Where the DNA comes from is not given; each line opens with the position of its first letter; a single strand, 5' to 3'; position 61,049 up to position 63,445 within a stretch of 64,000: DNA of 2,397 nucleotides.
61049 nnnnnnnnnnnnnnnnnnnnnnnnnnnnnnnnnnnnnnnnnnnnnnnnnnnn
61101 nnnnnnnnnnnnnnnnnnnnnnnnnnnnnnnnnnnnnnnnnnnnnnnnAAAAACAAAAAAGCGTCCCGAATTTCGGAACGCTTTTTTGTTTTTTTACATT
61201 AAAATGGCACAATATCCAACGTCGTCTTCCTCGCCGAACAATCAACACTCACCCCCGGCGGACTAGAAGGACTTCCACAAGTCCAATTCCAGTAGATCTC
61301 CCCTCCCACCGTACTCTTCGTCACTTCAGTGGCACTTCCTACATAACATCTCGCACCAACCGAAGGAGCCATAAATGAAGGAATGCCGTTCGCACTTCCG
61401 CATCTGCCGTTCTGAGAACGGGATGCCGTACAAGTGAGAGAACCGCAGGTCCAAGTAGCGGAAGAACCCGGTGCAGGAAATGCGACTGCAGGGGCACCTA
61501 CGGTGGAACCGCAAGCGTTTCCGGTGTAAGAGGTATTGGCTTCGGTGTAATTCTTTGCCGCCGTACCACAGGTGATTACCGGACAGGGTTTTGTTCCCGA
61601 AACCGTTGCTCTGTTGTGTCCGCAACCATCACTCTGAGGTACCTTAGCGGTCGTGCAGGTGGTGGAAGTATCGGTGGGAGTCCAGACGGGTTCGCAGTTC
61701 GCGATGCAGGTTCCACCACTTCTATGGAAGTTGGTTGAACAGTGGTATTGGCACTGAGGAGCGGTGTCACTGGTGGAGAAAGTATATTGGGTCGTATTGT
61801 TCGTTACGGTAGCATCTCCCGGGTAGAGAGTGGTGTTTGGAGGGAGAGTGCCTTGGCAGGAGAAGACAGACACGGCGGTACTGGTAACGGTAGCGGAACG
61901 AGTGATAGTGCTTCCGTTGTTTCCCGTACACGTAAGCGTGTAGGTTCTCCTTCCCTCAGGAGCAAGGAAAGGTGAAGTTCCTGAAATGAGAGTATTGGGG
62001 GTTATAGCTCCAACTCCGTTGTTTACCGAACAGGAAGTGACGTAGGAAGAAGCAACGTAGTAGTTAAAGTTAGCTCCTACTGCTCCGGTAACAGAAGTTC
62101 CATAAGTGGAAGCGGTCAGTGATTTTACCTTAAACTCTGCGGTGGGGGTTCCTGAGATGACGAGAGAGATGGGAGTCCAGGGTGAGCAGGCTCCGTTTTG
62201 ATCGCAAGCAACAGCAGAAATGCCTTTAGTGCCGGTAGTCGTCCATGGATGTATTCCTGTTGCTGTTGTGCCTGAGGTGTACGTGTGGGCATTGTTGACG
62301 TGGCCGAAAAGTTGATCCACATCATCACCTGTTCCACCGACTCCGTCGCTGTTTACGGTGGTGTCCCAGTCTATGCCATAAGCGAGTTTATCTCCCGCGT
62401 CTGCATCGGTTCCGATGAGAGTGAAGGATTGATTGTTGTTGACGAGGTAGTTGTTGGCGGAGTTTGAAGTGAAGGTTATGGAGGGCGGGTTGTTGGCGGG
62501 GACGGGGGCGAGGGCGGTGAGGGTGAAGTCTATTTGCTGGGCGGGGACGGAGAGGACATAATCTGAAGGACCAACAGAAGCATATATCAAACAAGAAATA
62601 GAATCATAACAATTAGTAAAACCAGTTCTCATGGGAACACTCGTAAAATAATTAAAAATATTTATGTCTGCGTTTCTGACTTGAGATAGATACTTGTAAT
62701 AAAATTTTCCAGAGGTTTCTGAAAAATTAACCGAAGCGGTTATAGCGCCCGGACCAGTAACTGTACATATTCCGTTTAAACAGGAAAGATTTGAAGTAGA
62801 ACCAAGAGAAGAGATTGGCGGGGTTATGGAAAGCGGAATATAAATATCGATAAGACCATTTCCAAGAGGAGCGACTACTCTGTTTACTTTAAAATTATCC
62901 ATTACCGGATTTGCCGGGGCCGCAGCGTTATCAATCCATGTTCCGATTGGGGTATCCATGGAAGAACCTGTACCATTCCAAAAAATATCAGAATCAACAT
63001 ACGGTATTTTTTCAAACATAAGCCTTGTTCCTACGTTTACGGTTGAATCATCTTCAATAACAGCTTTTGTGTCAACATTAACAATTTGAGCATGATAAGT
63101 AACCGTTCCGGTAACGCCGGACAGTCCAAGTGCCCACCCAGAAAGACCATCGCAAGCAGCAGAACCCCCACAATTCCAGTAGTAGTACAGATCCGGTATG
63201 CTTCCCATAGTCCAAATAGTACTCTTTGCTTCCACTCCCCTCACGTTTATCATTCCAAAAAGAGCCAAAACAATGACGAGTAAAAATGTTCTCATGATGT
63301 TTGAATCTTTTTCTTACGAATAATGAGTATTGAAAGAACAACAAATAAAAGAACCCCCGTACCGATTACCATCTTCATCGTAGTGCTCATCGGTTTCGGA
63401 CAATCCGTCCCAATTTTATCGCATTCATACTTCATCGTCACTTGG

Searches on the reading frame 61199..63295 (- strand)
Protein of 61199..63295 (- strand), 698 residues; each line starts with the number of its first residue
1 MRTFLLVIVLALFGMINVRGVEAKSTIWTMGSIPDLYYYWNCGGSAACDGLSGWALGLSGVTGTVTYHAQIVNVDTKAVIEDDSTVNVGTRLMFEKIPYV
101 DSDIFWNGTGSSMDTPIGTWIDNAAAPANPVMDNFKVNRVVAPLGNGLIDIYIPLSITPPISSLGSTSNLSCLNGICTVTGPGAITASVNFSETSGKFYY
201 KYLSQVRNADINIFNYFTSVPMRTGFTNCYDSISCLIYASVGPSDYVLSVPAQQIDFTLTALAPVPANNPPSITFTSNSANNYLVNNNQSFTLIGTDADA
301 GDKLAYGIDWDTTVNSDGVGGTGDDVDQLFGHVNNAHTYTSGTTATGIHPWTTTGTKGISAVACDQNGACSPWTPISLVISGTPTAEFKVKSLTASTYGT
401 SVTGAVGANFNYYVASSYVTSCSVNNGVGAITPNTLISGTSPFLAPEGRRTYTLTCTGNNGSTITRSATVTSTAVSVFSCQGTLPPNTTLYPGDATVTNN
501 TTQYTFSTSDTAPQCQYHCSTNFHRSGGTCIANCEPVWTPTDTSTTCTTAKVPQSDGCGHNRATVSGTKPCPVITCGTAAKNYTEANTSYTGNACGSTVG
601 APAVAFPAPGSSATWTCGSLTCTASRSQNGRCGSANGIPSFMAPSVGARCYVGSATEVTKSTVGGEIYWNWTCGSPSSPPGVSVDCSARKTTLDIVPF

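Call 49: find_encoding_contigs(protein=window:61199-63295:-, flank=10000, max_places=2)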
Protein window:61199-63295:- (698 aa): no gene with exactly this product is on record in the collection.
